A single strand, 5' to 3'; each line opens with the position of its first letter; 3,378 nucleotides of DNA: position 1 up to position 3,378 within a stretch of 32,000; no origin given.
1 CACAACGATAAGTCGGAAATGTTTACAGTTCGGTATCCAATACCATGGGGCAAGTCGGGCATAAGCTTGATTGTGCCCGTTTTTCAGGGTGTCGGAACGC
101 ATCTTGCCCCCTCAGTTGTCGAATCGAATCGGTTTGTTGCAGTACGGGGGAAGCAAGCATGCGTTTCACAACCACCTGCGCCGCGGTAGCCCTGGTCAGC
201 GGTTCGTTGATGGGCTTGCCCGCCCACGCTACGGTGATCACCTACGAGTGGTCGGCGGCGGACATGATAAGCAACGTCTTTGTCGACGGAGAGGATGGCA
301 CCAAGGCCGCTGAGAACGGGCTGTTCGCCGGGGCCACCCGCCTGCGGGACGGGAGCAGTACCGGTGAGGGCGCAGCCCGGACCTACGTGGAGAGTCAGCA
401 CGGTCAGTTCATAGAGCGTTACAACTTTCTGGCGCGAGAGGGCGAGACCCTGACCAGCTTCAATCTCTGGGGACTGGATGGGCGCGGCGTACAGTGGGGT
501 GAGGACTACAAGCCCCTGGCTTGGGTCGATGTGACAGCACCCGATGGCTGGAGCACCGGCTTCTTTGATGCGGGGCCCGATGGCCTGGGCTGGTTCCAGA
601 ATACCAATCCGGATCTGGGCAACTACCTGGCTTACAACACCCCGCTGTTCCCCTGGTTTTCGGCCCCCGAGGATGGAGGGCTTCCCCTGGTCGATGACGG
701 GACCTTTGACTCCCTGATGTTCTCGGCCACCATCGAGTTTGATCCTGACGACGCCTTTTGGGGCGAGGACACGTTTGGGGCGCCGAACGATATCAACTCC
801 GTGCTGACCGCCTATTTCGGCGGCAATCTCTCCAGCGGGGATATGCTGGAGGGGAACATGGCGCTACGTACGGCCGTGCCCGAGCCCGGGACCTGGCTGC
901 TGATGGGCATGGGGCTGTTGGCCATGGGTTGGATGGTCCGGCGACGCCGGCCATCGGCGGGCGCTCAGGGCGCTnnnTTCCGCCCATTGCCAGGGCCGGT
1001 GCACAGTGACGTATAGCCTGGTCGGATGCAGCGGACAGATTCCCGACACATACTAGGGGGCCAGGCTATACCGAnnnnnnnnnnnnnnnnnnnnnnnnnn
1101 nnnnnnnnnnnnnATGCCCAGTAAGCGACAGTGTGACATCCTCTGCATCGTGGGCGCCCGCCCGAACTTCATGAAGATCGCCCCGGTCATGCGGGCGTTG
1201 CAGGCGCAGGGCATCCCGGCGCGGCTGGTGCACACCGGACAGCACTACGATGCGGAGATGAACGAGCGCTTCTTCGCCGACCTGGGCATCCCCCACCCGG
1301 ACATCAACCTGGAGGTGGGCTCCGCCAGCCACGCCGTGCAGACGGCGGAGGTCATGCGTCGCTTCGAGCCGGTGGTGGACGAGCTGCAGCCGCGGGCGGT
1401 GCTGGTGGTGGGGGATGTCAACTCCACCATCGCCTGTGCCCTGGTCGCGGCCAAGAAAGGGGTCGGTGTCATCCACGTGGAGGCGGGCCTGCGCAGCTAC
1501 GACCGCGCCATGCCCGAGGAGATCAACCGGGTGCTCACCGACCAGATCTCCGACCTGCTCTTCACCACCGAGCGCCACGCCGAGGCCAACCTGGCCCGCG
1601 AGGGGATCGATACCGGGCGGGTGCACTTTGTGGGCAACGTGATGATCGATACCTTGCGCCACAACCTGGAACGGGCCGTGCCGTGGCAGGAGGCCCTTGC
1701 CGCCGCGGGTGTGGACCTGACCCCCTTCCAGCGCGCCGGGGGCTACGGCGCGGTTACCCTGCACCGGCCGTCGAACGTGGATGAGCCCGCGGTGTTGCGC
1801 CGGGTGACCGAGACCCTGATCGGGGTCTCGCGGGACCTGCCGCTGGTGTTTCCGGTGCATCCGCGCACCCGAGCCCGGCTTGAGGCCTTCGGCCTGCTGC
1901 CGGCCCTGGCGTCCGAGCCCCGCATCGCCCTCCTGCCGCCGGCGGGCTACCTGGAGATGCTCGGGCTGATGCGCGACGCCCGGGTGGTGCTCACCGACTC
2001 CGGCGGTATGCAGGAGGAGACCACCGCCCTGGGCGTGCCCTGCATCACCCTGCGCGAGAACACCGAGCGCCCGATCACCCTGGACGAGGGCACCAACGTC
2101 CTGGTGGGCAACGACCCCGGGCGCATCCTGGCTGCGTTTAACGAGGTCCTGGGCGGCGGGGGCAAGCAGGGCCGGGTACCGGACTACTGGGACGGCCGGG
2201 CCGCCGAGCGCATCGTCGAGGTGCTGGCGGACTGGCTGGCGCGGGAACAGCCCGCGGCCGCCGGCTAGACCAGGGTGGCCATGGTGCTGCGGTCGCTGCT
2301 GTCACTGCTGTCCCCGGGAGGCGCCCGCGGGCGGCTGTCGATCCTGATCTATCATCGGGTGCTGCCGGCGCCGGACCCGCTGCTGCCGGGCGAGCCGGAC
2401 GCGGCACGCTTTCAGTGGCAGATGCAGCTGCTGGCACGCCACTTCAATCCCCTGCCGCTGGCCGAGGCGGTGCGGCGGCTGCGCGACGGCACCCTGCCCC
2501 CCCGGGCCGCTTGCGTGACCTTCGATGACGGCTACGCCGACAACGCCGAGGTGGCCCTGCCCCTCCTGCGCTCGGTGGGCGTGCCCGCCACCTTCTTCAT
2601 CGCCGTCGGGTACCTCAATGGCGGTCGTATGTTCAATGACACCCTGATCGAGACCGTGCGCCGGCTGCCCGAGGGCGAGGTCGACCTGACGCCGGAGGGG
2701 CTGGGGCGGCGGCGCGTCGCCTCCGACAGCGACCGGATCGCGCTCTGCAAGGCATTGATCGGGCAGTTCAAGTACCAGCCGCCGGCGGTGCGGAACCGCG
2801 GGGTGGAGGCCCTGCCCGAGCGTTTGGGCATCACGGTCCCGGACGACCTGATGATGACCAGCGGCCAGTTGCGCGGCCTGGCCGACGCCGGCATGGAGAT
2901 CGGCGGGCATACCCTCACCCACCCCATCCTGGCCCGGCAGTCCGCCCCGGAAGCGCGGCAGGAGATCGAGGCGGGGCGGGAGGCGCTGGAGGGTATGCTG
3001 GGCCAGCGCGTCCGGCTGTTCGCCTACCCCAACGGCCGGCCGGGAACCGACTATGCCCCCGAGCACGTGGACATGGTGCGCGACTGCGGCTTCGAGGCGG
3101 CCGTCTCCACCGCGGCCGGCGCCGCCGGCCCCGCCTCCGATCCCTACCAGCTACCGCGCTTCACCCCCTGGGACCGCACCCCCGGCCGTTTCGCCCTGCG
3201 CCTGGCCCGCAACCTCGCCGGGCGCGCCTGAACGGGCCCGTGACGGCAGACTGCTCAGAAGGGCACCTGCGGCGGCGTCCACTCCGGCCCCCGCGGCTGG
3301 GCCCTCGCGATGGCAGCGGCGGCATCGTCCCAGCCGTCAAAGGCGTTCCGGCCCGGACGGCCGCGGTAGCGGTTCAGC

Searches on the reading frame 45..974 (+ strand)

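Call 12: search_protein_families(library=ncbifam, proteins=[window:45-974:+], max_evalue=0.001)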
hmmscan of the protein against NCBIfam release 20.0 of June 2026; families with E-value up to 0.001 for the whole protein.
window:45-974:+ (310 aa): 10 families
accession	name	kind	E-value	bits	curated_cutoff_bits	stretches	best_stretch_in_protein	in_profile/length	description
NF038129.1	PEP_NF038129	equivalog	1.1e-08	35.2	65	1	269-301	162-194/194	NF038129 family PEP-CTERM protein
NF041538.1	PEP_EDSA_1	subfamily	7.6e-07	29.1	100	1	274-301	281-307/307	EDSAP-1 family PEP-CTERM protein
NF033554.9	floc_PepA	equivalog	1.2e-06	28.5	80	1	269-302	229-261/261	flocculation-associated PEP-CTERM protein PepA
NF038126.1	PEP_CTERM_FxDxF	subfamily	1.7e-06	28.3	50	1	270-301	135-165/165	FxDxF family PEP-CTERM protein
NF038125.1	PEP_CTERM_THxN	subfamily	2.6e-06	27.2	85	1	274-301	217-246/246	THxN family PEP-CTERM protein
TIGR02595.1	PEP_CTERM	domain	3e-06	27.7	16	1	278-302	1-23/24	PEP-CTERM sorting domain-containing protein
NF038119.1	PEP_CTERM_MHFG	equivalog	2.5e-05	24.7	100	1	269-302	227-260/260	MHFG family PEP-CTERM protein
NF033947.0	PEP-cistern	hypoth_equivalog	8.5e-05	22.4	60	1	264-300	160-195/195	cistern family PEP-CTERM protein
NF038120.1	PEP_CTERM_QFxxD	subfamily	0.00019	21.4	80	1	276-302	191-215/215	NF038120 family PEP-CTERM protein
NF038124.1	PEP_CTERM_TLD_A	exception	0.0003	20.4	100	1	276-302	209-235/235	PEP_CTERM-anchored TLD domain-containing protein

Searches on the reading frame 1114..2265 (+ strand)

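Call 12: search_protein_families(library=ncbifam, proteins=[window:1114-2265:+], max_evalue=0.001)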
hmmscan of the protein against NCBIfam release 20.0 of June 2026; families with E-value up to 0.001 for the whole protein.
window:1114-2265:+ (384 aa): 2 families
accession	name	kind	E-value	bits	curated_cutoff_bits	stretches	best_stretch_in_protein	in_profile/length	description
TIGR00236.1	wecB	equivalog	5.2e-93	312.1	210.15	1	9-371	3-362/366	non-hydrolyzing UDP-N-acetylglucosamine 2-epimerase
TIGR03568.1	NeuC_NnaA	equivalog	8.2e-16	57.8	235.9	1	9-184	3-183/365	UDP-N-acetylglucosamine 2-epimerase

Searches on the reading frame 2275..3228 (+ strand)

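Call 12: search_protein_families(library=ncbifam, proteins=[window:2275-3228:+], max_evalue=0.001)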
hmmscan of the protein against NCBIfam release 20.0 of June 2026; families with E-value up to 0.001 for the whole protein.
window:2275-3228:+ (318 aa): 8 families
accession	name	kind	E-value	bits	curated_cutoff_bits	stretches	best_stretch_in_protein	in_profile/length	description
TIGR02764.1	spore_ybaN_pdaB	equivalog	2.5e-08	33.9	237.4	1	199-274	51-122/191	polysaccharide deacetylase family sporulation protein PdaB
TIGR03933.1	PIA_icaB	equivalog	2.9e-07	30.3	248.35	1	45-126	39-121/245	intercellular adhesin biosynthesis polysaccharide N-deacetylase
NF050820.1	PolSacchBiosHfsH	equivalog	7.3e-06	25.8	400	1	194-255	81-142/249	oligosaccharide deacetylase HfsH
TIGR03938.2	deacetyl_PgaB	equivalog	1.1e-05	23.9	321.9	1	54-114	40-101/621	poly-beta-1,6-N-acetyl-D-glucosamine N-deacetylase PgaB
TIGR02884.1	spore_pdaA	equivalog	3.2e-05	23.7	298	0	200-271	83-151/224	delta-lactam-biosynthetic de-N-acetylase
TIGR02873.1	spore_ylxY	hypoth_equivalog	3.7e-05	23.1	391.5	1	202-255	133-186/268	probable sporulation protein, polysaccharide deacetylase family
NF045820.1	PgAcgDacpgdA_Strep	equivalog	4.6e-05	22.4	800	0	201-255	315-369/463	peptidoglycan-N-acetylglucosamine deacetylase PgdA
TIGR04243.1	nodulat_NodB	equivalog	0.00025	20.6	240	0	202-255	50-104/197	chitooligosaccharide deacetylase NodB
